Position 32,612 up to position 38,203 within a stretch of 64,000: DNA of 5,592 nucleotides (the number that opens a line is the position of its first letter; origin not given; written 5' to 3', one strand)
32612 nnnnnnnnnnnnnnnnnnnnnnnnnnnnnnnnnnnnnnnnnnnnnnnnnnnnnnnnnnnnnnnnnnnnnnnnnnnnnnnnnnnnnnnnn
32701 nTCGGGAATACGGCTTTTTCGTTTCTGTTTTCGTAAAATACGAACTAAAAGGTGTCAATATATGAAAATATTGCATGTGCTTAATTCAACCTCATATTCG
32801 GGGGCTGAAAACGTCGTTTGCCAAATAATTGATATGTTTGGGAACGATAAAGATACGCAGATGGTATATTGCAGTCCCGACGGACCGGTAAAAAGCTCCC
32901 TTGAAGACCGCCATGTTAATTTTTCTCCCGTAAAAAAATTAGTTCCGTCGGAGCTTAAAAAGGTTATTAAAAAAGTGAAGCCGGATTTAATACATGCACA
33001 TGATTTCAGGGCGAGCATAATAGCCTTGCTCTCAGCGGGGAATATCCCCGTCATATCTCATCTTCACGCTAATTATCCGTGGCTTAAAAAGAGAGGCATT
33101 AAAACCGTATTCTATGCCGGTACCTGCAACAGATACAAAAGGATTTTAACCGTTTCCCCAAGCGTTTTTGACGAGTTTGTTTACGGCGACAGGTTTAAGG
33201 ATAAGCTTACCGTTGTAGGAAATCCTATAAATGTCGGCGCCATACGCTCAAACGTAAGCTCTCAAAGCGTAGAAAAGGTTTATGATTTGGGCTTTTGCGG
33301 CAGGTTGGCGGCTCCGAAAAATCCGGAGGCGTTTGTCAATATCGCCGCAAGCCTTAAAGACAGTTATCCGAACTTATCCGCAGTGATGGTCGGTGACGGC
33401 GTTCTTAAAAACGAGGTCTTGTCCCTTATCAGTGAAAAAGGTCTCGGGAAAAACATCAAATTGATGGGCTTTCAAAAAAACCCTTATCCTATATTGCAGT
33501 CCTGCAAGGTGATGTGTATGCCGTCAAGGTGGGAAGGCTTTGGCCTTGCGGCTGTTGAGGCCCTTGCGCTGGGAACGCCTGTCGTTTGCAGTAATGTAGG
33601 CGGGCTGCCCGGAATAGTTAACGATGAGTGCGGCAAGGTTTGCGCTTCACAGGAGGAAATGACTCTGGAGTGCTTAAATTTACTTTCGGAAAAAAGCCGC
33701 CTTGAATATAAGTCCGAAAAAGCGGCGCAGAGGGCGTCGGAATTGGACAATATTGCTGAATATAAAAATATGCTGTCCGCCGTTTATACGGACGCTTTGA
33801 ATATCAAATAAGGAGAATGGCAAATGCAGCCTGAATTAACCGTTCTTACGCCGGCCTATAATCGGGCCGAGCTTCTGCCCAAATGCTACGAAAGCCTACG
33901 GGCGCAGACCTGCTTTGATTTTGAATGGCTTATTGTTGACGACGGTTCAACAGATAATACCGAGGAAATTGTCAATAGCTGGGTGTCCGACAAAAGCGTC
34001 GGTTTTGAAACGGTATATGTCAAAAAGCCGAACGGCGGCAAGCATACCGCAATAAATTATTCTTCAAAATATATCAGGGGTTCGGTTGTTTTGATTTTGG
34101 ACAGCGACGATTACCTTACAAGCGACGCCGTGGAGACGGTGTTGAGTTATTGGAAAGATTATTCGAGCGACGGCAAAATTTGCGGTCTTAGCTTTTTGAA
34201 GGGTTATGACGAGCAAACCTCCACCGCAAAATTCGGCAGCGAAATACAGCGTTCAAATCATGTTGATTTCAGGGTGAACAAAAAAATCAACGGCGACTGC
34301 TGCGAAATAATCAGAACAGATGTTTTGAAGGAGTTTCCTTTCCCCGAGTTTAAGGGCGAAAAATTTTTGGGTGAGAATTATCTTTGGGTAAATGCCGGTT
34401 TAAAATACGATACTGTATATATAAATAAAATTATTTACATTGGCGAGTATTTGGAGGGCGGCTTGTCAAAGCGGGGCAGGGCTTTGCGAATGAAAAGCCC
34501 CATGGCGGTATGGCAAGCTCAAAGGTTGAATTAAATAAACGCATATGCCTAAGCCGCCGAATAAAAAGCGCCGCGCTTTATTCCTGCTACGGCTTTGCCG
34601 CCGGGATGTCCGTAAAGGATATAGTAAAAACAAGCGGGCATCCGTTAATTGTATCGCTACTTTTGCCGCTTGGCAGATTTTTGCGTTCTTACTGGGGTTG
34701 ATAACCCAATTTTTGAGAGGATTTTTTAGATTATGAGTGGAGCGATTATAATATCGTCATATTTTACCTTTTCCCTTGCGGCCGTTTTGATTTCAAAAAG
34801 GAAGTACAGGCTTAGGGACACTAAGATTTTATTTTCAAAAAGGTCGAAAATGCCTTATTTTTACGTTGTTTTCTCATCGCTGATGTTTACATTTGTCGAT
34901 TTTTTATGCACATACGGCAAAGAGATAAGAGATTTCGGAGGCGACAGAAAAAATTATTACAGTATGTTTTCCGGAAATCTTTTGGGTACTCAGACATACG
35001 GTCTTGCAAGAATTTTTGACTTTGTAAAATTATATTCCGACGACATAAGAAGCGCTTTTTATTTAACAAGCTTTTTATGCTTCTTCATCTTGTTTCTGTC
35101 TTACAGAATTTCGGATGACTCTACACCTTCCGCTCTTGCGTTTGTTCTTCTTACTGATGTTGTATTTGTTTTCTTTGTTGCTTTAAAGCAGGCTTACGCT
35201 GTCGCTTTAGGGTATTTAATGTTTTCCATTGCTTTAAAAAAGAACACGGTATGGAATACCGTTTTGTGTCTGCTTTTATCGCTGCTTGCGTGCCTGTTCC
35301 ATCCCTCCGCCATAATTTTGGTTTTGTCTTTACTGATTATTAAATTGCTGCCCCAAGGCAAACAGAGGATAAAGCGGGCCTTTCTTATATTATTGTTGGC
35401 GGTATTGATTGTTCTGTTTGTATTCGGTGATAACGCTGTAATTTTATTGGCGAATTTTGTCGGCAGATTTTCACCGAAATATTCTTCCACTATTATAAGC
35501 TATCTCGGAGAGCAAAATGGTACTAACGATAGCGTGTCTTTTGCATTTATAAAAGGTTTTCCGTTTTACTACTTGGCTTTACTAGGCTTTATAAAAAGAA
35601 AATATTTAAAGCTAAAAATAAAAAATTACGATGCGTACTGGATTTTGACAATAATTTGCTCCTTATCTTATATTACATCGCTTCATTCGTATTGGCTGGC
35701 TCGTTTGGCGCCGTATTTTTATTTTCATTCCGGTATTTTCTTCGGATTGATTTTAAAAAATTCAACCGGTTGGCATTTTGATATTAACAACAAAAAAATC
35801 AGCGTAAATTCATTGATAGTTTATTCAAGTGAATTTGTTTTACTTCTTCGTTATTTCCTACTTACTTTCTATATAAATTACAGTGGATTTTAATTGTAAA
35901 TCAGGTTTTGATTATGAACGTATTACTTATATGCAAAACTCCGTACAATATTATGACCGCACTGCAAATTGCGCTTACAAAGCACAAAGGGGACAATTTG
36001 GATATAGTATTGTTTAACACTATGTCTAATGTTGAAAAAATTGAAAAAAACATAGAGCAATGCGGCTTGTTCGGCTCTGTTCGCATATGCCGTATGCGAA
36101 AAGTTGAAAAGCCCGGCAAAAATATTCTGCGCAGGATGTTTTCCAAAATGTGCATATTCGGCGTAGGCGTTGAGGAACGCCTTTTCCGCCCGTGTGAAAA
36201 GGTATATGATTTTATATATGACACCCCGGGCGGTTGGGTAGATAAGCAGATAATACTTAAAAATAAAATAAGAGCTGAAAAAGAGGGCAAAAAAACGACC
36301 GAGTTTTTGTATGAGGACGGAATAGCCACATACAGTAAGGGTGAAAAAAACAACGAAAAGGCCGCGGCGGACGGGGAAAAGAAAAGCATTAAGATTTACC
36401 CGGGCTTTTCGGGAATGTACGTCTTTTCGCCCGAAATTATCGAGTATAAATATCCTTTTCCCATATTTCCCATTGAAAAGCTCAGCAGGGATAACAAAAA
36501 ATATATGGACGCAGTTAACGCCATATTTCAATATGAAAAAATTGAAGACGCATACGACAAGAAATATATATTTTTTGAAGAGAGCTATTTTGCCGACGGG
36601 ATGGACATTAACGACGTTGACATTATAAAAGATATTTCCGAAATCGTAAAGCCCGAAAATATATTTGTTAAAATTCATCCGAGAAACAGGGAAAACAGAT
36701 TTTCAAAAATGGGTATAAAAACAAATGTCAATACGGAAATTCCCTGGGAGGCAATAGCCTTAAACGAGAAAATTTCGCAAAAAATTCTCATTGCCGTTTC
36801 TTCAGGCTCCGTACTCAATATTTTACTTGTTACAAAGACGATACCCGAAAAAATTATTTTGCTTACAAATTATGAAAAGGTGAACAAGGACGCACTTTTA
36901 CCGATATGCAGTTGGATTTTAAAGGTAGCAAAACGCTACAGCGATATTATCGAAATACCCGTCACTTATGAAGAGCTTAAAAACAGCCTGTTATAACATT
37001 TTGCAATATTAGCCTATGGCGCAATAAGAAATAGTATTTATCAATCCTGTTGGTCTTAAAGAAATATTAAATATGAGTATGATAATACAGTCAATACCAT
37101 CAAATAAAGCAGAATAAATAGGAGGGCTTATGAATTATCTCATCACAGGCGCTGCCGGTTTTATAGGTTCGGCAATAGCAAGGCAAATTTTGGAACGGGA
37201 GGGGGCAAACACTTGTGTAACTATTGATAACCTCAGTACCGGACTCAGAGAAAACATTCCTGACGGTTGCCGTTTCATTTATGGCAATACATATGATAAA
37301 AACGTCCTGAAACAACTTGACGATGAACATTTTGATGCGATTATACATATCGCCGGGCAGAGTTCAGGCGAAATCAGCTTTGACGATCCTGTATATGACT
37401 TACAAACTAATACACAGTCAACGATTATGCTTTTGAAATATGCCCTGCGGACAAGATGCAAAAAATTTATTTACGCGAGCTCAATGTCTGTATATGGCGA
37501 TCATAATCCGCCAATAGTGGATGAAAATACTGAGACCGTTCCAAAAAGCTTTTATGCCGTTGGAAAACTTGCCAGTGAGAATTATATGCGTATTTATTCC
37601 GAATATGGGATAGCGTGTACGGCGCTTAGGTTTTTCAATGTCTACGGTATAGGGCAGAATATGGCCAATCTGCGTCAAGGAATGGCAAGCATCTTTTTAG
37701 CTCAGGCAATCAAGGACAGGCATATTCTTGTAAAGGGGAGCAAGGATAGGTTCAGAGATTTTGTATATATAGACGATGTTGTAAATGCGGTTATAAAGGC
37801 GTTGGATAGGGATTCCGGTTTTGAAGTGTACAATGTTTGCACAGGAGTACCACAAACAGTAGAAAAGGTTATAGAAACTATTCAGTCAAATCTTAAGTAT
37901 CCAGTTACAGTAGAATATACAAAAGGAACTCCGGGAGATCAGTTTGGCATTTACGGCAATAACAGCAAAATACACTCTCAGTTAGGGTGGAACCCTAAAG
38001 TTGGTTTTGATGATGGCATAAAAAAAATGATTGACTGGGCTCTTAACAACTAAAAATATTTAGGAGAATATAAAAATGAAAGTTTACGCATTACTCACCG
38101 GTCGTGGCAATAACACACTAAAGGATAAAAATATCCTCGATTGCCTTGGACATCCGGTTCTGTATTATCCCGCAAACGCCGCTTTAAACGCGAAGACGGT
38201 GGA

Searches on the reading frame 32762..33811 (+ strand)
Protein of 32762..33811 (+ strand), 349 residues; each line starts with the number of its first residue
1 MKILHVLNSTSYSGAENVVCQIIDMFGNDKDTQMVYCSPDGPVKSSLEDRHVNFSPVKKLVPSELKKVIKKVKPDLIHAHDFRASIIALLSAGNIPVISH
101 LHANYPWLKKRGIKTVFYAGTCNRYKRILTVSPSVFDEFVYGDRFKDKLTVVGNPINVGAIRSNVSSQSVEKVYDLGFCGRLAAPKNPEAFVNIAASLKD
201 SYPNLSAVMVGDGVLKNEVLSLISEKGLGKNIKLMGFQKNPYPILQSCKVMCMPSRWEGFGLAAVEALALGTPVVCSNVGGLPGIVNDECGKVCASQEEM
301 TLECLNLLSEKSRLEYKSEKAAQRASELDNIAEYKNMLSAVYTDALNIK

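Call 6: search_protein_families(library=pfam, proteins=[window:32762-33811:+])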
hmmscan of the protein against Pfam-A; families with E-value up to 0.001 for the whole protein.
window:32762-33811:+ (349 aa): 6 families
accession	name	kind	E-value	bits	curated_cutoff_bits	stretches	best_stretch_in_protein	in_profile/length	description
PF00534.26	Glycos_transf_1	-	1.1e-29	103.6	26.4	1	168-305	10-153/172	Glycosyl transferases group 1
PF13692.12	Glyco_trans_1_4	-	4.6e-26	92.2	27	1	175-309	3-141/142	Glycosyl transferases group 1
PF13439.12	Glyco_transf_4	-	3.7e-15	56.8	28.5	1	57-158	56-168/170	Glycosyltransferase Family 4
PF20706.3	GT4-conflict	-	6.9e-12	45.5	26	1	245-293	279-327/385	Family 4 Glycosyltransferase in conflict systems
PF13579.12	Glyco_trans_4_4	-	7.4e-07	30.1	29.7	1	63-154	61-157/158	Glycosyl transferase 4-like domain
PF13477.12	Glyco_trans_4_2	-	0.00019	22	23.4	1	53-102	55-107/139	Glycosyl transferase 4-like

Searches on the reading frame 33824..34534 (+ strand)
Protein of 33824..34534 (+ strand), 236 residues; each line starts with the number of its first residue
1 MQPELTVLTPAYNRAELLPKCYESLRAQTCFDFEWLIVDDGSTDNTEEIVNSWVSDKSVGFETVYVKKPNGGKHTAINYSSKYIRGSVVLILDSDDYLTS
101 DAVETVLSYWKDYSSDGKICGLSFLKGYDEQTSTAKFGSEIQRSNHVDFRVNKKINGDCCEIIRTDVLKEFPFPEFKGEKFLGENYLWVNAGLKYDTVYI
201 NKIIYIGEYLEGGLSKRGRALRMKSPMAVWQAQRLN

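Call 6: search_protein_families(library=pfam, proteins=[window:33824-34534:+])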
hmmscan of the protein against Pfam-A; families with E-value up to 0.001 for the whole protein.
window:33824-34534:+ (236 aa): 3 families
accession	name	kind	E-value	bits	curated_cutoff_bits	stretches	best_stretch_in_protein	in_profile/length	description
PF00535.33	Glycos_transf_2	-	4.5e-26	92.2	23.3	1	6-127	1-120/168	Glycosyl transferase family 2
PF10111.15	Glyco_tranf_2_2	-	3.1e-07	30.6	27.3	1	21-108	15-104/276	Glycosyltransferase like family 2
PF13641.12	Glyco_tranf_2_3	-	0.00036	21.1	27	1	3-110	1-111/230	Glycosyltransferase like family 2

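Call 51: find_encoding_contigs(protein=window:33824-34534:+, flank=2500, max_places=10)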
Protein window:33824-34534:+ (236 aa): 6 contigs read that carry it; 2 places shown.
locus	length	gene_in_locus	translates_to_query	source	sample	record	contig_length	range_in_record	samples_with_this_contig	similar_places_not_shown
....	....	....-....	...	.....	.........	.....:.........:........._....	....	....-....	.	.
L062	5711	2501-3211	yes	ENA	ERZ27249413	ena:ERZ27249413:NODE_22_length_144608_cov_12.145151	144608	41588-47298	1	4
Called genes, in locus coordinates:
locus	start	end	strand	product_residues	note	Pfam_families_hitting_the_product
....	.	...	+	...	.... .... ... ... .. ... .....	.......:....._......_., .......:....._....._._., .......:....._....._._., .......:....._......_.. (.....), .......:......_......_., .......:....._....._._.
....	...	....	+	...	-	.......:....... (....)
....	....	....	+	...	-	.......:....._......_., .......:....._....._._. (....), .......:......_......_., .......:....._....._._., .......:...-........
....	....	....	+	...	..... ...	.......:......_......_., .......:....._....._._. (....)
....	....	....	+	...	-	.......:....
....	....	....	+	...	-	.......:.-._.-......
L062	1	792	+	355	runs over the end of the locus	PF13439:Glyco_transf_4, PF13477:Glyco_trans_4_2, PF13579:Glyco_trans_4_4, PF08288:PIGA (faint), PF00534:Glycos_transf_1, PF13692:Glyco_trans_1_4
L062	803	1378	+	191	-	PF00132:Hexapep (weak)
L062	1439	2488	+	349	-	PF13439:Glyco_transf_4, PF13579:Glyco_trans_4_4 (weak), PF00534:Glycos_transf_1, PF13692:Glyco_trans_1_4, PF20706:GT4-conflict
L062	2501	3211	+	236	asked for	PF00535:Glycos_transf_2, PF10111:Glyco_tranf_2_2 (weak)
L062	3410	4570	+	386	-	PF14897:EpsG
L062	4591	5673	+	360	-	PF07388:A-2_8-polyST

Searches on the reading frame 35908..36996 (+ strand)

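Call 7: search_protein_families(library=pfam, proteins=[window:35908-36996:+])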
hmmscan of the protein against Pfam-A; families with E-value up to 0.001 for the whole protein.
window:35908-36996:+ (362 aa): 1 family
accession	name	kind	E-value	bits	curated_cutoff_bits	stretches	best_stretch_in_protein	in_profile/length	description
PF07388.17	A-2_8-polyST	-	1.1e-12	48.6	23.3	1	128-304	121-302/316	Alpha-2,8-polysialyltransferase (POLYST)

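Call 66: search_protein_families(library=ncbifam, proteins=[window:35908-36993:+], max_evalue=0.00001)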
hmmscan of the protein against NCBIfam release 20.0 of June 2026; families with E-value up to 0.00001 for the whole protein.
window:35908-36993:+ (362 aa): 0 families

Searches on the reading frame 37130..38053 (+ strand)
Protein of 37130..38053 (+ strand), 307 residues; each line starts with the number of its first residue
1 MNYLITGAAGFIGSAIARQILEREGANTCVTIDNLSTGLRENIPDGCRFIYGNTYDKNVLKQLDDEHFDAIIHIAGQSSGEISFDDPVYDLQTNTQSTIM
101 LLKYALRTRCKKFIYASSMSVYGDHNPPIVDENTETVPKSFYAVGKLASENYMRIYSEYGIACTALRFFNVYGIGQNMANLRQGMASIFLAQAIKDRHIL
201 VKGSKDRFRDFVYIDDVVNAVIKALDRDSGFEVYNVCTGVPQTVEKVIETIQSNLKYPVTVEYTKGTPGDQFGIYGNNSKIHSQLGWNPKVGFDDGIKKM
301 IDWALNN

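Call 7: search_protein_families(library=pfam, proteins=[window:37130-38053:+])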
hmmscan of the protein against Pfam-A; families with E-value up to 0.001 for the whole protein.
window:37130-38053:+ (307 aa): 8 families
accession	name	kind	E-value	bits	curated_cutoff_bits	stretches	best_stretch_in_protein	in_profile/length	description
PF01370.27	Epimerase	-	2e-50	171.9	20.9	1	4-237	2-240/240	NAD dependent epimerase/dehydratase family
PF16363.11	GDP_Man_Dehyd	-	1.5e-48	166.4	27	1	4-300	1-332/332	GDP-mannose 4,6 dehydratase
PF01073.25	3Beta_HSD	-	2.2e-16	60.2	22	1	4-225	1-229/280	3-beta hydroxysteroid dehydrogenase/isomerase family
PF04321.23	RmlD_sub_bind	-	5.5e-09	35.9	27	1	1-226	1-198/287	RmlD substrate binding domain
PF07993.18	NAD_binding_4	-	5.9e-09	35.9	20.1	1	62-220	84-257/258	Male sterility protein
PF02719.21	Polysacc_synt_2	-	5e-07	29.6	20.2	1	4-253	2-245/293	Polysaccharide biosynthesis protein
PF02254.24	TrkA_N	-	4e-06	27.6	23.8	1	5-77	3-72/116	TrkA-N domain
PF13460.12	NAD_binding_10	-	1.2e-05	25.7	27.2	1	7-154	1-132/184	NAD(P)H-binding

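Call 66: search_protein_families(library=ncbifam, proteins=[window:37130-38050:+], max_evalue=0.00001)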
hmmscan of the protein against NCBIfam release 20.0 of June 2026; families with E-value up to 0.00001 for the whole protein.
window:37130-38050:+ (307 aa): 24 families
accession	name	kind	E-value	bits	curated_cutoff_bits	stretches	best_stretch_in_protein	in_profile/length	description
TIGR01179.1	galE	equivalog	4.2e-48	163.9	262.3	1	4-305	3-326/332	UDP-glucose 4-epimerase GalE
TIGR01181.1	dTDP_gluc_dehyt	equivalog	4.8e-42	144.2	365.1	1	3-307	2-314/321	dTDP-glucose 4,6-dehydratase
TIGR02197.1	heptose_epim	equivalog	1.5e-41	142.6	274.6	1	4-305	2-314/316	ADP-glyceromanno-heptose 6-epimerase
NF011728.1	PRK15181.1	equivalog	8.1e-28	97.4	760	1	3-305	18-338/348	Vi polysaccharide biosynthesis UDP-N-acetylglucosaminuronic acid C-4 epimerase TviC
TIGR04180.1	EDH_00030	hypoth_equivalog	1.3e-24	86.9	475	1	4-291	2-296/297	NAD-dependent 4,6-dehydratase LegB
NF007490.0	PRK10084.1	subfamily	1.7e-23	83.2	649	1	1-307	1-337/361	dTDP-glucose 4,6-dehydratase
NF008360.0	PRK11150.1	equivalog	7.9e-23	81.1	452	1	4-251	3-250/310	ADP-glyceromanno-heptose 6-epimerase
NF007956.0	PRK10675.1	subfamily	1e-22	80.7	394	1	1-303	1-328/338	UDP-glucose 4-epimerase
NF007582.0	PRK10217.1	equivalog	1.2e-21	77.2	698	1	3-307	4-334/355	dTDP-glucose 4,6-dehydratase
NF047922.1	GDPFucSynFcl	equivalog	9.3e-19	68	500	1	5-307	7-304/308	GDP-L-fucose synthase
NF043036.1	ErythonDh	equivalog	1e-18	67.6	325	1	1-160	1-167/321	D-erythronate dehydrogenase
TIGR01472.1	gmd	equivalog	1.8e-17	63.6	415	1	32-252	42-265/342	GDP-mannose 4,6-dehydratase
NF042422.1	oxyalk_red_OleD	equivalog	5.6e-15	55.5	580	1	1-251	1-246/329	2-alkyl-3-oxoalkanoate reductase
TIGR01746.1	Thioester-redct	subfamily_domain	2.6e-12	46.7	213.35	1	66-260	87-285/371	thioester reductase domain-containing protein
TIGR01777.1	yfcH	hypoth_equivalog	3.5e-12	46.5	207.35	1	4-261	2-247/292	TIGR01777 family oxidoreductase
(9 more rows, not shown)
